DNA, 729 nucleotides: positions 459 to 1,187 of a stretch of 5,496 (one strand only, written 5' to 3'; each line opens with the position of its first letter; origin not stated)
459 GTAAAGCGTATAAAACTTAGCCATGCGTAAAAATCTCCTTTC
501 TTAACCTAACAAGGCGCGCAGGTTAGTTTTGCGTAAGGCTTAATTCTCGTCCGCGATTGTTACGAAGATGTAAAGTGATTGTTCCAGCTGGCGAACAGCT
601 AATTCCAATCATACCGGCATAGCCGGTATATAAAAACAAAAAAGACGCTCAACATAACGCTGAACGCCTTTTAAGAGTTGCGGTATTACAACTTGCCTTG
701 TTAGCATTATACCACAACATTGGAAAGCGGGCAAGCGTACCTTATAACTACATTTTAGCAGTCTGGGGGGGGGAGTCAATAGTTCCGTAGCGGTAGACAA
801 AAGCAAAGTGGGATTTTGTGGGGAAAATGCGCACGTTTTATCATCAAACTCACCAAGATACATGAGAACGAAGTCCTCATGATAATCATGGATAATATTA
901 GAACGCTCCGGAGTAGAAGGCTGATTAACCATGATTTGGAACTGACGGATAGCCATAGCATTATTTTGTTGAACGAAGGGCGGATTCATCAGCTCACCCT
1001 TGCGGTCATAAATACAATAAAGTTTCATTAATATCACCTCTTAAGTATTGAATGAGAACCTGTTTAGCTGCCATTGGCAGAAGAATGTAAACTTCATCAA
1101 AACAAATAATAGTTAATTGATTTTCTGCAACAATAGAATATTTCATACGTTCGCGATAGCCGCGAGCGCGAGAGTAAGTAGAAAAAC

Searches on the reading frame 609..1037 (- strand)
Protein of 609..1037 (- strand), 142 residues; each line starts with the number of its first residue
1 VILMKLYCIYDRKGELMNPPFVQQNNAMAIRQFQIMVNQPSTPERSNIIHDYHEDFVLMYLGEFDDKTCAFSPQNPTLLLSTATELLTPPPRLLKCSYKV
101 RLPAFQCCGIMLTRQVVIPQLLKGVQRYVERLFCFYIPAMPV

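Call 4: search_protein_families(library=pfam, proteins=[window:609-1037:-], max_evalue=0.01)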
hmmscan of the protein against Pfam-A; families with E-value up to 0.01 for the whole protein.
window:609-1037:- (142 aa): 1 family
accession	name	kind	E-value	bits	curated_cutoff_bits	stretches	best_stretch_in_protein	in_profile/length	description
PF20577.3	Phage_ORF5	-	1.1e-20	73.4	27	1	6-83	1-73/75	Phage ORF5 protein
